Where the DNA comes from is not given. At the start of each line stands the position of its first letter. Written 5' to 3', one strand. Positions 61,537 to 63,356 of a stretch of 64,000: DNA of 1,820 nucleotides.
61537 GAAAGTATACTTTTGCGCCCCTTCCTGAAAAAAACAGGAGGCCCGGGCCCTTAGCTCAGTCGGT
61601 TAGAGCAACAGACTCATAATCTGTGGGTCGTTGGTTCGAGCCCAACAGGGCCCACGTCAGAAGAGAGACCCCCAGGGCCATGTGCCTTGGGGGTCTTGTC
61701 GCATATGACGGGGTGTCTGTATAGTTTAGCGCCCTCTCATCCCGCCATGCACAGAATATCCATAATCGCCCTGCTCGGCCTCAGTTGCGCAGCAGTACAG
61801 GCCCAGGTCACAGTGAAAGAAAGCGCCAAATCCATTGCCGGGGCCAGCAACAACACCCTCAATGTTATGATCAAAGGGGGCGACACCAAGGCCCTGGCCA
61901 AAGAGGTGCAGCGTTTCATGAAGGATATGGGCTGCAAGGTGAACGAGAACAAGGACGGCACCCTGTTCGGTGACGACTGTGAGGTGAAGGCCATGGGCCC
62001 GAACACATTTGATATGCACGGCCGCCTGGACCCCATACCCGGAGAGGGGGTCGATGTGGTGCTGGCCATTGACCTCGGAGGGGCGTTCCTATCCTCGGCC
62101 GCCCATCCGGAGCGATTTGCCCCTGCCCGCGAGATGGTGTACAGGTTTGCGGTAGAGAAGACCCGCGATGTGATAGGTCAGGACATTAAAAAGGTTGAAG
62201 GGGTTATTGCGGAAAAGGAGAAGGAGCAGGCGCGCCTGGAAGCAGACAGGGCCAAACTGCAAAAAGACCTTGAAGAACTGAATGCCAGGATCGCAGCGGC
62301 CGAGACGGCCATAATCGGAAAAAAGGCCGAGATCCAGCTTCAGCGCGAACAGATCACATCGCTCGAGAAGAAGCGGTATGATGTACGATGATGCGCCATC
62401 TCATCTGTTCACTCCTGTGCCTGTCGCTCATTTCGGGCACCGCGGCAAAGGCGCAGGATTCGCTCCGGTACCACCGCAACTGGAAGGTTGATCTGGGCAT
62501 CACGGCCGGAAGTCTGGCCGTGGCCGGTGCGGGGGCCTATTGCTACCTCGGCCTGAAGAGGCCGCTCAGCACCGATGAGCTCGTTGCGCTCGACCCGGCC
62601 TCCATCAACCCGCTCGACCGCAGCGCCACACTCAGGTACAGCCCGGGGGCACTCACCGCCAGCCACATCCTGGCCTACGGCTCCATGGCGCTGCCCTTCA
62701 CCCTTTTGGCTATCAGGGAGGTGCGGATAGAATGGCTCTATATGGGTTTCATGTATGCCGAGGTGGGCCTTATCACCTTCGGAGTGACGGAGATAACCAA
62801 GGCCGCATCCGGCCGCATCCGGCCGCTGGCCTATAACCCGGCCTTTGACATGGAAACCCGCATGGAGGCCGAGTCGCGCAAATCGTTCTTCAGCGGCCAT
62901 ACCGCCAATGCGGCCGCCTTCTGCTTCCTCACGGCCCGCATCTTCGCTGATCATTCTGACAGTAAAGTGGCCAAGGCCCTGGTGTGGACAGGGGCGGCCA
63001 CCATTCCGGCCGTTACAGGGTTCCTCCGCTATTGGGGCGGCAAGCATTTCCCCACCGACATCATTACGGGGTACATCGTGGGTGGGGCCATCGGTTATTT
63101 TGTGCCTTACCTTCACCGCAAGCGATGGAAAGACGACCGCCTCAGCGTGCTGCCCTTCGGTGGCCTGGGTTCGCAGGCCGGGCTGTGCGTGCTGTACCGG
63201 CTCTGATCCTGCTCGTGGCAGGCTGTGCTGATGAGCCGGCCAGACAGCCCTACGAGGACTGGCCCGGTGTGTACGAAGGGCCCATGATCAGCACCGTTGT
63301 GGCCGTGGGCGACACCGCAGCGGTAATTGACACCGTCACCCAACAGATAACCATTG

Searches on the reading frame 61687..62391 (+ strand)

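Call 53: search_protein_families(library=pfam, max_evalue=0.01, proteins=[window:61687-62391:+])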
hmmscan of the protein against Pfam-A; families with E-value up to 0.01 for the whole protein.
window:61687-62391:+ (234 aa): 2 families
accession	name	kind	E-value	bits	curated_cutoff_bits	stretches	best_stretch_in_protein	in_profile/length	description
PF04888.17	SseC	-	0.0028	17.7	30.2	1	25-228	134-286/312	Secretion system effector C (SseC) like family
PF08614.16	ATG16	-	0.0037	17.9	33.7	1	173-232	75-134/200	Autophagy protein 16 (ATG16)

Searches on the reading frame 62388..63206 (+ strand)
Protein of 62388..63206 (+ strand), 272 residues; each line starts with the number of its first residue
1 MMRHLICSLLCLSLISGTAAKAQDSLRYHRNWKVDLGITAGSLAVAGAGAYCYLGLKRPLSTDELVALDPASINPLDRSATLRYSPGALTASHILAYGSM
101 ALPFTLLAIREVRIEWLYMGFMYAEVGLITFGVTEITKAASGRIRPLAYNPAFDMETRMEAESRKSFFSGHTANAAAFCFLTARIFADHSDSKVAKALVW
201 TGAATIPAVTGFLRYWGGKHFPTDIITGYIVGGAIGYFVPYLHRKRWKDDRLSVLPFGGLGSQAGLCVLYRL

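Call 53: search_protein_families(library=pfam, max_evalue=0.01, proteins=[window:62388-63206:+])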
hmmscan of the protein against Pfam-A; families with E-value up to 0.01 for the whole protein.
window:62388-63206:+ (272 aa): 2 families
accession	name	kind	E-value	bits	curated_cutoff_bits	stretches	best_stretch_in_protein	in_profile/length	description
PF01569.27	PAP2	-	7.9e-20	71.4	27.2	1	122-247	8-129/130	PAP2 superfamily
PF14360.12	PAP2_C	-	0.0014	19.6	27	1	168-234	7-67/74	PAP2 superfamily C-terminal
